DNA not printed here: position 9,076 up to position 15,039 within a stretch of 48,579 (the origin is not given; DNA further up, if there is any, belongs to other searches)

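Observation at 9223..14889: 1888-aa transglutaminase-like/DUF4011, SF1 helicase, Vsr-type endonuclease, DUF3320 protein sitting alone next to the nrd locus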

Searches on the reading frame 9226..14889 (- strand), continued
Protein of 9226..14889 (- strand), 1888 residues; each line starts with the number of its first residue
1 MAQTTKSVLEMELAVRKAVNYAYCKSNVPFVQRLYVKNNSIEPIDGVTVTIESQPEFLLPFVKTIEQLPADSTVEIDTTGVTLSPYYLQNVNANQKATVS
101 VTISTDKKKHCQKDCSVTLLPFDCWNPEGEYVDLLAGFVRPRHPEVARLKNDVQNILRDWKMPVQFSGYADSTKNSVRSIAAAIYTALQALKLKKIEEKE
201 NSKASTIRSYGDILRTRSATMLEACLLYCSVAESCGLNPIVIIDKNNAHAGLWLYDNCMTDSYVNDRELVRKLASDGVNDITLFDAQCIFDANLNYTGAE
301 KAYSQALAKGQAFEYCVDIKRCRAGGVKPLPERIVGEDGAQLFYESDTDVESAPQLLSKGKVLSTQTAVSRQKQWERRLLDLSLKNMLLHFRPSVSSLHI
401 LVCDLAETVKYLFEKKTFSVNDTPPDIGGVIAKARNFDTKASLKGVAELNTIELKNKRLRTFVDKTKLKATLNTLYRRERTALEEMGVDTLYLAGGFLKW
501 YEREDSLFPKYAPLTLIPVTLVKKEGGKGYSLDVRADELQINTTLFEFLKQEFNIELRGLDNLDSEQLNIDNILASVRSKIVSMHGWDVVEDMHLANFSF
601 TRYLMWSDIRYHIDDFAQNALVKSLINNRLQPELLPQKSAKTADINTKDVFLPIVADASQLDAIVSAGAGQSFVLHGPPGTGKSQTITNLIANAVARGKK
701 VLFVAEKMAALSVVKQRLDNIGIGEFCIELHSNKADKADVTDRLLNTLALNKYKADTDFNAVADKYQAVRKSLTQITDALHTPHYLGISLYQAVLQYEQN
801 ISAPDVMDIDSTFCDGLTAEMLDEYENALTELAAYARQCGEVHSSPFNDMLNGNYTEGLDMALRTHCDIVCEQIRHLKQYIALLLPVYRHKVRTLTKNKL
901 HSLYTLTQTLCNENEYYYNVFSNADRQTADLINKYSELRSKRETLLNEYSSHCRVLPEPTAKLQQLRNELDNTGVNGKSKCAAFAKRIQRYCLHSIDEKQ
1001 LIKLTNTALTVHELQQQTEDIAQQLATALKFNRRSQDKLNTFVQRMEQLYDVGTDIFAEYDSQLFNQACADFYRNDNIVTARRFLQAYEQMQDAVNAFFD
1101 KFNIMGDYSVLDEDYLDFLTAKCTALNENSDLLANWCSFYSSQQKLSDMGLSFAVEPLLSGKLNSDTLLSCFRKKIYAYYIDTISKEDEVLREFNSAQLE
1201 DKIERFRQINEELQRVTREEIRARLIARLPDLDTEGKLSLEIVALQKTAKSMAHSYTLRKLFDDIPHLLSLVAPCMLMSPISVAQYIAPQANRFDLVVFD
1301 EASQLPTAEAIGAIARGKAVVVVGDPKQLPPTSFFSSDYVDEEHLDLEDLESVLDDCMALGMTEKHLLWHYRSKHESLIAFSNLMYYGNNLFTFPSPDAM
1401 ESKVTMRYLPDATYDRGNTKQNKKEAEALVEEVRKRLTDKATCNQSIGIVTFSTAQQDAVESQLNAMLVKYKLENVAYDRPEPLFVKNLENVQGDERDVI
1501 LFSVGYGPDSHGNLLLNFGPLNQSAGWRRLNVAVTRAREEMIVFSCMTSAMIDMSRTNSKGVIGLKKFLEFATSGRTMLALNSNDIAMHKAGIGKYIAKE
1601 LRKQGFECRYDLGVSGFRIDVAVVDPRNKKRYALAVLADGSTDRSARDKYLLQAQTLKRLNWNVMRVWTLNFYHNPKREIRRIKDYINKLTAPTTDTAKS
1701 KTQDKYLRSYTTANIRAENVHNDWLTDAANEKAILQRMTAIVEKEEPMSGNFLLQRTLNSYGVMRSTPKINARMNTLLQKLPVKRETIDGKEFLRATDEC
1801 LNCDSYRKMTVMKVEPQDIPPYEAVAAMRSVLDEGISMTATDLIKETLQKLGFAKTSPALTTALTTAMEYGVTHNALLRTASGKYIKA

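Call 16: find_homologous_proteins(query=window:9226-14889:-)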
Query window:9226-14889:- (1888 aa): 418 proteins with E <= 0.001 among 8000 candidates; the best 120 are listed.
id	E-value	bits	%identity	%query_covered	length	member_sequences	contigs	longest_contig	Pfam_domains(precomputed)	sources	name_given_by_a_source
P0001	0.0e+0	4275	100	100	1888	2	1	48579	PF13195.12,PF13087.13,PF13086.13,PF13604.13,PF13245.13,PF18741.8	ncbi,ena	-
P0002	0.0e+0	2667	63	100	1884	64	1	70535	PF11784.14,PF13195.12,PF13087.13,PF13086.13,PF01443.25,PF13604.13,PF13245.13,PF18741.8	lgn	-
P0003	0.0e+0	2659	63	100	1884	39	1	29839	PF11784.14,PF13195.12,PF13087.13,PF13086.13,PF01443.25,PF13604.13,PF13245.13,PF18741.8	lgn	-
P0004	0.0e+0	2377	57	100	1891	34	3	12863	PF13195.12,PF13087.13,PF13086.13,PF13604.13,PF13245.13,PF18741.8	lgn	-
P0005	0.0e+0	2329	56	100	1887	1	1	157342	PF13195.12,PF13087.13,PF13086.13,PF13604.13,PF13245.13,PF18741.8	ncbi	-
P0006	0.0e+0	1920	48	99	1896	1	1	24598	PF13195.12,PF13087.13,PF13086.13,PF13604.13,PF13245.13,PF18741.8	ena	-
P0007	0.0e+0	1890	47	100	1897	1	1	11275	PF13195.12,PF13087.13,PF13086.13,PF13604.13,PF13245.13,PF18741.8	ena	-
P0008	0.0e+0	1869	47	99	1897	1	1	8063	PF13195.12,PF13087.13,PF13086.13,PF13604.13,PF13245.13,PF18741.8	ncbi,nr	ncbi:MAG: DUF4011 domain-containing protein [Firmicutes bacterium]|nr:DUF4011 domain-containing prot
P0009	0.0e+0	1807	46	99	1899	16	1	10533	PF13195.12,PF13087.13,PF13086.13,PF13604.13,PF13245.13,PF18741.8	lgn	-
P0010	0.0e+0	1763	45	99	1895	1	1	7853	PF13195.12,PF13087.13,PF13086.13,PF01443.25,PF13604.13,PF13245.13,PF18741.8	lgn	-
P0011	0.0e+0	1701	44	99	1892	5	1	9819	PF13195.12,PF13087.13,PF13086.13,PF01443.25,PF13604.13,PF13245.13,PF18741.8,PF04851.22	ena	-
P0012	0.0e+0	1698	45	100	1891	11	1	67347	PF13195.12,PF13087.13,PF13086.13,PF01443.25,PF13604.13,PF13245.13,PF18741.8,PF04851.22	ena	-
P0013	0.0e+0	1695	44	99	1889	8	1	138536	PF13195.12,PF13087.13,PF13086.13,PF01443.25,PF13604.13,PF13245.13,PF18741.8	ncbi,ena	-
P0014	0.0e+0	1692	44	99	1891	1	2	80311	PF13195.12,PF13087.13,PF13086.13,PF13604.13,PF13245.13,PF18741.8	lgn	-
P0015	0.0e+0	1692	44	100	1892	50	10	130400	PF13195.12,PF13087.13,PF13086.13,PF13604.13,PF13245.13,PF18741.8,PF04851.22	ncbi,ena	-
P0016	0.0e+0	1690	45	100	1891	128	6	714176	PF13195.12,PF13087.13,PF13086.13,PF01443.25,PF13604.13,PF13245.13,PF18741.8,PF04851.22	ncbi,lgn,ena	-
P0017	0.0e+0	1690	44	100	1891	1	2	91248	PF13195.12,PF13087.13,PF13086.13,PF01443.25,PF13604.13,PF13245.13,PF18741.8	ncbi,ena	-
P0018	0.0e+0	1690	44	100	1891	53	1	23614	PF13195.12,PF13087.13,PF13086.13,PF01443.25,PF13604.13,PF13245.13,PF18741.8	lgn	-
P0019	0.0e+0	1684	44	100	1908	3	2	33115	PF13195.12,PF13087.13,PF13086.13,PF01443.25,PF13604.13,PF13245.13,PF18741.8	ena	-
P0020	0.0e+0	1683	43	100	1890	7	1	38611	PF13195.12,PF13087.13,PF13086.13,PF01443.25,PF13604.13,PF13245.13,PF18741.8,PF04851.22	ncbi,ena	-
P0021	0.0e+0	1682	44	99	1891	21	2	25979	PF13195.12,PF13087.13,PF13086.13,PF13604.13,PF13245.13,PF18741.8,PF04851.22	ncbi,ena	-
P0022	0.0e+0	1681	44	100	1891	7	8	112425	PF13195.12,PF13087.13,PF13086.13,PF13604.13,PF13245.13,PF18741.8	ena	-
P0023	0.0e+0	1680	44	100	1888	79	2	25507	PF13195.12,PF13087.13,PF13086.13,PF01443.25,PF13604.13,PF13245.13,PF18741.8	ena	-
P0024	0.0e+0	1679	44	100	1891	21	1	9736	PF13195.12,PF13087.13,PF13086.13,PF13604.13,PF13245.13,PF18741.8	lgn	-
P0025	0.0e+0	1678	44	100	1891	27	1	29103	PF13195.12,PF13087.13,PF13086.13,PF01443.25,PF13604.13,PF13245.13,PF18741.8,PF04851.22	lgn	-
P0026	0.0e+0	1677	44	100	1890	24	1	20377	PF13195.12,PF13087.13,PF13086.13,PF01443.25,PF13604.13,PF13245.13,PF18741.8,PF04851.22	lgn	-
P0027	0.0e+0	1676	44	99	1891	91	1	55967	PF13195.12,PF13087.13,PF13086.13,PF01443.25,PF13604.13,PF13245.13,PF18741.8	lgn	-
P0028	0.0e+0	1676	44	99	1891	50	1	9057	PF13195.12,PF13087.13,PF13086.13,PF13604.13,PF13245.13,PF18741.8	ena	-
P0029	0.0e+0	1675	44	100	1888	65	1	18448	PF13195.12,PF13087.13,PF13086.13,PF13604.13,PF13245.13,PF18741.8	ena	-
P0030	0.0e+0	1675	43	100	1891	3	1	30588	PF13195.12,PF13087.13,PF13086.13,PF01443.25,PF13604.13,PF13245.13,PF18741.8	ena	-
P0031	0.0e+0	1671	43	100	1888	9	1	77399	PF13195.12,PF13087.13,PF13086.13,PF13604.13,PF13245.13,PF18741.8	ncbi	-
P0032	0.0e+0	1671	43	100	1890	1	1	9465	PF13195.12,PF13087.13,PF13086.13,PF01443.25,PF13604.13,PF13245.13,PF18741.8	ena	-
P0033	0.0e+0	1670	44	100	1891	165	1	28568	PF13195.12,PF13087.13,PF13086.13,PF01443.25,PF13604.13,PF13245.13,PF18741.8,PF04851.22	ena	-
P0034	0.0e+0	1670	44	100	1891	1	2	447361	PF13195.12,PF13087.13,PF13086.13,PF13604.13,PF13245.13,PF18741.8,PF04851.22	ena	-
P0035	0.0e+0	1664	43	100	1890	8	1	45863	PF13195.12,PF13087.13,PF13086.13,PF01443.25,PF13604.13,PF13245.13,PF18741.8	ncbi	-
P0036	0.0e+0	1663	44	100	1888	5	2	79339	PF13195.12,PF13087.13,PF13086.13,PF13604.13,PF13245.13,PF18741.8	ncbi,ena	-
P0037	0.0e+0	1663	43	99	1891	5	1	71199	PF13195.12,PF13087.13,PF13086.13,PF01443.25,PF13604.13,PF13245.13,PF18741.8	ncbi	-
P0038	0.0e+0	1662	44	100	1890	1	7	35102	PF13195.12,PF13087.13,PF13086.13,PF01443.25,PF13604.13,PF13245.13,PF18741.8,PF04851.22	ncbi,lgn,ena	-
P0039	0.0e+0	1659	43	100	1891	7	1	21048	PF13195.12,PF13087.13,PF13086.13,PF13604.13,PF13245.13,PF18741.8,PF04851.22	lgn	-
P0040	0.0e+0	1657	44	99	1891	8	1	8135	PF13195.12,PF13087.13,PF13086.13,PF01443.25,PF13604.13,PF13245.13,PF18741.8,PF04851.22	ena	-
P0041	0.0e+0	1651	43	100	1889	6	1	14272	PF13195.12,PF13087.13,PF13086.13,PF01443.25,PF13604.13,PF13245.13,PF18741.8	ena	-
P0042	0.0e+0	1651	43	100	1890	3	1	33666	PF13195.12,PF13087.13,PF13086.13,PF01443.25,PF13604.13,PF13245.13,PF18741.8,PF04851.22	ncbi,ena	-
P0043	0.0e+0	1651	43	100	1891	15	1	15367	PF13195.12,PF13087.13,PF13086.13,PF01443.25,PF13604.13,PF13245.13,PF18741.8,PF04851.22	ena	-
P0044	0.0e+0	1650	43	100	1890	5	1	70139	PF13195.12,PF13087.13,PF13086.13,PF13604.13,PF13245.13,PF18741.8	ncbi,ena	-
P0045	0.0e+0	1645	43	99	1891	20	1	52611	PF13195.12,PF13087.13,PF13086.13,PF01443.25,PF13604.13,PF13245.13,PF18741.8,PF04851.22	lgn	-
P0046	0.0e+0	1641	43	100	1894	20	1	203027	PF13195.12,PF13087.13,PF13086.13,PF01443.25,PF13604.13,PF13245.13,PF18741.8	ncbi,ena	-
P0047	0.0e+0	1640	44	100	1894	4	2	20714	PF11784.14,PF13195.12,PF13087.13,PF13086.13,PF01443.25,PF13604.13,PF13245.13,PF18741.8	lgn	-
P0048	0.0e+0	1623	42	100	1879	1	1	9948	PF13195.12,PF13087.13,PF13086.13,PF01443.25,PF13604.13,PF13245.13,PF18741.8,PF04851.22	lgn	-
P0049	0.0e+0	1608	43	100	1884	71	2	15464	PF13195.12,PF13087.13,PF13086.13,PF13604.13,PF13245.13,PF18741.8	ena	-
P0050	0.0e+0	1604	43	98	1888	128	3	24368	PF11784.14,PF13195.12,PF13087.13,PF13086.13,PF01443.25,PF13604.13,PF13245.13,PF18741.8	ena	-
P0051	0.0e+0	1597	54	71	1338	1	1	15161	PF13195.12,PF13086.13,PF13604.13,PF13245.13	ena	-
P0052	0.0e+0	1596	42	99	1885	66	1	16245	PF13195.12,PF13087.13,PF13086.13,PF13604.13,PF13245.13,PF18741.8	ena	-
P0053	0.0e+0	1571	42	99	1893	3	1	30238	PF13195.12,PF13087.13,PF13086.13,PF01443.25,PF13604.13,PF13245.13,PF18741.8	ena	-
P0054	0.0e+0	1571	42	100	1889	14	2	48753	PF13195.12,PF13087.13,PF13086.13,PF01443.25,PF13604.13,PF13245.13,PF18741.8,PF04851.22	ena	-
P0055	0.0e+0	1565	41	100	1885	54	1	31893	PF13195.12,PF13087.13,PF13086.13,PF01443.25,PF13604.13,PF13245.13,PF18741.8,PF04851.22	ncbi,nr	ncbi:MAG: DUF4011 domain-containing protein [Clostridia bacterium]|nr:DUF4011 domain-containing prot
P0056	0.0e+0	1562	42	99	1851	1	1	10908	PF13195.12,PF13087.13,PF13086.13,PF13604.13,PF13245.13,PF18741.8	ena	-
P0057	0.0e+0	1560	41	100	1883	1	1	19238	PF13195.12,PF13087.13,PF13086.13,PF13604.13,PF13245.13,PF18741.8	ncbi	-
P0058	0.0e+0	1558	42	98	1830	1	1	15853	PF13195.12,PF13087.13,PF13086.13,PF13604.13,PF13245.13,PF18741.8,PF04851.22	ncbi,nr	ncbi:MAG: DUF4011 domain-containing protein, partial [Clostridiales bacterium]|nr:DUF4011 domain-con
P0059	0.0e+0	1553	42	98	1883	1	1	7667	PF13195.12,PF13087.13,PF13086.13,PF13604.13,PF13245.13,PF18741.8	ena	-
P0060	0.0e+0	1553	41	100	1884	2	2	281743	PF13195.12,PF13087.13,PF13086.13,PF01443.25,PF13604.13,PF13245.13,PF18741.8,PF04851.22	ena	-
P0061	0.0e+0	1548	41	100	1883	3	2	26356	PF13195.12,PF13087.13,PF13086.13,PF13604.13,PF13245.13,PF18741.8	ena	-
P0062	0.0e+0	1546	42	100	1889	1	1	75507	PF13195.12,PF13087.13,PF13086.13,PF01443.25,PF13604.13,PF13245.13,PF18741.8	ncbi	-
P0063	0.0e+0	1545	41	100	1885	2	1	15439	PF13195.12,PF13087.13,PF13086.13,PF01443.25,PF13604.13,PF13245.13,PF18741.8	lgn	-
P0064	0.0e+0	1544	41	100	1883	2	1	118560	PF13195.12,PF13087.13,PF13086.13,PF01443.25,PF13604.13,PF13245.13,PF18741.8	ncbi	-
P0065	0.0e+0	1544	41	99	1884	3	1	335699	PF13195.12,PF13087.13,PF13086.13,PF01443.25,PF13604.13,PF13245.13,PF18741.8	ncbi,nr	ncbi:MAG: DUF4011 domain-containing protein [Clostridia bacterium]|nr:DUF4011 domain-containing prot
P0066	0.0e+0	1543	41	97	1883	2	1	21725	PF13195.12,PF13087.13,PF13086.13,PF01443.25,PF13604.13,PF13245.13,PF18741.8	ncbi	-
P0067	0.0e+0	1542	41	99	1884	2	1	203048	PF13195.12,PF13087.13,PF13086.13,PF01443.25,PF13604.13,PF13245.13,PF18741.8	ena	-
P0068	0.0e+0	1541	41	97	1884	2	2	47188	PF13195.12,PF13087.13,PF13086.13,PF13604.13,PF13245.13,PF18741.8,PF04851.22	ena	-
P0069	0.0e+0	1540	41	100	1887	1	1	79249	PF13195.12,PF13087.13,PF13086.13,PF13604.13,PF13245.13,PF18741.8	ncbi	-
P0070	0.0e+0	1537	41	100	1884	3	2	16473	PF13195.12,PF13087.13,PF13086.13,PF01443.25,PF13604.13,PF13245.13,PF18741.8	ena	-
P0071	0.0e+0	1537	42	97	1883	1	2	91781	PF13195.12,PF13087.13,PF13086.13,PF01443.25,PF13604.13,PF13245.13,PF18741.8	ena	-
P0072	0.0e+0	1536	41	100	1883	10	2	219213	PF13195.12,PF13087.13,PF13086.13,PF13604.13,PF13245.13,PF18741.8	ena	-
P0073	0.0e+0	1536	42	97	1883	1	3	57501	PF13195.12,PF13087.13,PF13086.13,PF01443.25,PF13604.13,PF13245.13,PF18741.8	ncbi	-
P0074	0.0e+0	1534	43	97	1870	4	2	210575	PF13195.12,PF13087.13,PF13086.13,PF01443.25,PF13604.13,PF13245.13,PF18741.8,PF04851.22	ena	-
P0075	0.0e+0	1530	41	100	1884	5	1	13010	PF13195.12,PF13087.13,PF13086.13,PF01443.25,PF13604.13,PF13245.13,PF18741.8,PF04851.22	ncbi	-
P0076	0.0e+0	1529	41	100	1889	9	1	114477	PF13195.12,PF13087.13,PF13086.13,PF13604.13,PF13245.13,PF18741.8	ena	-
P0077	0.0e+0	1527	40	100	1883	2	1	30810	PF13195.12,PF13087.13,PF13086.13,PF01443.25,PF13604.13,PF13245.13,PF18741.8,PF04851.22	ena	-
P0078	0.0e+0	1526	40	100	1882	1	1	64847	PF13195.12,PF13087.13,PF13086.13,PF13604.13,PF13245.13,PF18741.8,PF04851.22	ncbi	-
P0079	0.0e+0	1526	40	100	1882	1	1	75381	PF13195.12,PF13087.13,PF13086.13,PF01443.25,PF13604.13,PF13245.13,PF18741.8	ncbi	-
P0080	0.0e+0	1524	41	97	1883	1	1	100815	PF13195.12,PF13087.13,PF13086.13,PF13604.13,PF13245.13,PF18741.8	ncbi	-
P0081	0.0e+0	1523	42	98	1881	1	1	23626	PF13195.12,PF13087.13,PF13086.13,PF01443.25,PF13604.13,PF13245.13,PF18741.8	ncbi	-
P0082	0.0e+0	1522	41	100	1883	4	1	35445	PF13195.12,PF13087.13,PF13086.13,PF01443.25,PF13604.13,PF13245.13,PF18741.8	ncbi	-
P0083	0.0e+0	1522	41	100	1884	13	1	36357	PF13195.12,PF13087.13,PF13086.13,PF01443.25,PF13604.13,PF13245.13,PF18741.8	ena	-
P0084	0.0e+0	1521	41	99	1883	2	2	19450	PF13195.12,PF13087.13,PF13086.13,PF01443.25,PF13604.13,PF13245.13,PF18741.8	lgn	-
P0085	0.0e+0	1516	40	100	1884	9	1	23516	PF13195.12,PF13087.13,PF13086.13,PF01443.25,PF13604.13,PF13245.13,PF18741.8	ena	-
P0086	0.0e+0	1513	42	100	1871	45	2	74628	PF13195.12,PF13087.13,PF13086.13,PF01443.25,PF13604.13,PF13245.13,PF18741.8,PF04851.22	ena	-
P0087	0.0e+0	1511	40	99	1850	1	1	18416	PF13195.12,PF13087.13,PF13086.13,PF13604.13,PF13245.13,PF18741.8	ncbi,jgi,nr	ncbi:MAG: DUF4011 domain-containing protein [Clostridiales bacterium]|jgi:superfamily I DNA and/or R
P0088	0.0e+0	1509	40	99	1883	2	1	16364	PF13195.12,PF13087.13,PF13086.13,PF01443.25,PF13604.13,PF13245.13,PF18741.8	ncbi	-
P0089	0.0e+0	1505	41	99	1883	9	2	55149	PF13195.12,PF13087.13,PF13086.13,PF01443.25,PF13604.13,PF13245.13,PF18741.8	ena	-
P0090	0.0e+0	1501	42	98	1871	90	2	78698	PF13195.12,PF13087.13,PF13086.13,PF01443.25,PF13604.13,PF13245.13,PF18741.8,PF04851.22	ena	-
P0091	0.0e+0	1498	41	100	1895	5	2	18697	PF13195.12,PF13087.13,PF13086.13,PF01443.25,PF13604.13,PF13245.13,PF18741.8,PF04851.22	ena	-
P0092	0.0e+0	1498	42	100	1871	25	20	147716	PF13195.12,PF13087.13,PF13086.13,PF01443.25,PF13604.13,PF13245.13,PF18741.8,PF04851.22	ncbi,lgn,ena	-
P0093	0.0e+0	1496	41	97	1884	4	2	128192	PF13195.12,PF13087.13,PF13086.13,PF01443.25,PF13604.13,PF13245.13,PF18741.8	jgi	-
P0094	0.0e+0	1492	40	100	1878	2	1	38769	PF13195.12,PF13087.13,PF13086.13,PF01443.25,PF13604.13,PF13245.13,PF18741.8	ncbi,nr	ncbi:MAG: DUF4011 domain-containing protein [Clostridia bacterium]|nr:DUF4011 domain-containing prot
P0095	0.0e+0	1492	43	98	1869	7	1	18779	PF13195.12,PF13087.13,PF13086.13,PF01443.25,PF13604.13,PF13245.13,PF18741.8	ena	-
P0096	0.0e+0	1488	42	100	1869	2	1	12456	PF13195.12,PF13087.13,PF13086.13,PF01443.25,PF13604.13,PF13245.13,PF18741.8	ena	-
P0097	0.0e+0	1488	41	99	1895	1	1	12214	PF13195.12,PF13087.13,PF13086.13,PF13604.13,PF13245.13,PF18741.8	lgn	-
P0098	0.0e+0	1484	40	100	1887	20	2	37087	PF13195.12,PF13087.13,PF13086.13,PF01443.25,PF13604.13,PF13245.13,PF18741.8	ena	-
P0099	0.0e+0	1483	41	99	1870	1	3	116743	PF13195.12,PF13087.13,PF13086.13,PF01443.25,PF13604.13,PF13245.13,PF18741.8,PF04851.22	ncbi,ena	-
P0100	0.0e+0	1481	40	100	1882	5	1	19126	PF13195.12,PF13087.13,PF13086.13,PF13604.13,PF13245.13,PF18741.8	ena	-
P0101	0.0e+0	1480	41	99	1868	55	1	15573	PF13195.12,PF13087.13,PF13086.13,PF13604.13,PF13245.13,PF18741.8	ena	-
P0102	0.0e+0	1478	40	99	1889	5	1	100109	PF13195.12,PF13087.13,PF13086.13,PF01443.25,PF13604.13,PF13245.13,PF18741.8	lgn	-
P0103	0.0e+0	1478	40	100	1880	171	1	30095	PF13195.12,PF13087.13,PF13086.13,PF01443.25,PF13604.13,PF13245.13,PF18741.8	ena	-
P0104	0.0e+0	1477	40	100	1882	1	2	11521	PF13195.12,PF13087.13,PF13086.13,PF01443.25,PF13604.13,PF13245.13,PF18741.8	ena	-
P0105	0.0e+0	1477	40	100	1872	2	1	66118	PF13195.12,PF13087.13,PF13086.13,PF01443.25,PF13604.13,PF13245.13,PF18741.8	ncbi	-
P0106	0.0e+0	1475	41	96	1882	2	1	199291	PF13195.12,PF13087.13,PF13086.13,PF13604.13,PF13245.13,PF18741.8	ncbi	-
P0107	0.0e+0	1474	39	99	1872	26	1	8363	PF13195.12,PF13087.13,PF13086.13,PF01443.25,PF13604.13,PF13245.13,PF18741.8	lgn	-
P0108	0.0e+0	1473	40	99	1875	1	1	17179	PF13195.12,PF13087.13,PF13086.13,PF01443.25,PF13604.13,PF13245.13,PF18741.8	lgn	-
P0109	0.0e+0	1473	41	100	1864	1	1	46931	PF13195.12,PF13087.13,PF13086.13,PF01443.25,PF13604.13,PF13245.13,PF18741.8,PF04851.22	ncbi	-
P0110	0.0e+0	1468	39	99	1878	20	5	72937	PF13195.12,PF13087.13,PF13086.13,PF01443.25,PF13604.13,PF13245.13,PF18741.8,PF04851.22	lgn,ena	-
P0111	0.0e+0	1467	40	99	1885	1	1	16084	PF13195.12,PF13087.13,PF13086.13,PF01443.25,PF13604.13,PF13245.13,PF18741.8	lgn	-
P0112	0.0e+0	1466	40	99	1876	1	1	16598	PF13195.12,PF13087.13,PF13086.13,PF01443.25,PF13604.13,PF13245.13,PF18741.8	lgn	-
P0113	0.0e+0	1464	39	99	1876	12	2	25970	PF11784.14,PF13195.12,PF13087.13,PF13086.13,PF01443.25,PF13604.13,PF13245.13,PF18741.8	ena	-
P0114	0.0e+0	1463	39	100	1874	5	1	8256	PF13195.12,PF13087.13,PF13086.13,PF01443.25,PF13604.13,PF13245.13,PF18741.8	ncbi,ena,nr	ncbi:MAG: DUF4011 domain-containing protein [Clostridia bacterium]|nr:DUF4011 domain-containing prot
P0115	0.0e+0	1463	39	99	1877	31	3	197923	PF13195.12,PF13087.13,PF13086.13,PF01443.25,PF13604.13,PF13245.13,PF18741.8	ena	-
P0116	0.0e+0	1461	39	100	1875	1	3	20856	PF13195.12,PF13087.13,PF13086.13,PF01443.25,PF13604.13,PF13245.13,PF18741.8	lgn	-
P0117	0.0e+0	1461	39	100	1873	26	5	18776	PF13195.12,PF13087.13,PF13086.13,PF01443.25,PF13604.13,PF13245.13,PF18741.8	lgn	-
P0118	0.0e+0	1461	40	99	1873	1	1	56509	PF13195.12,PF13087.13,PF13086.13,PF01443.25,PF13604.13,PF13245.13,PF18741.8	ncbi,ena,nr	ncbi:MAG: DUF4011 domain-containing protein [Clostridia bacterium]|nr:DUF4011 domain-containing prot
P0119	0.0e+0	1461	40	99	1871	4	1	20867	PF13195.12,PF13087.13,PF13086.13,PF01443.25,PF13604.13,PF13245.13,PF18741.8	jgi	-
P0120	0.0e+0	1460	39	99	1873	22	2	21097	PF13195.12,PF13087.13,PF13086.13,PF01443.25,PF13604.13,PF13245.13,PF18741.8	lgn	-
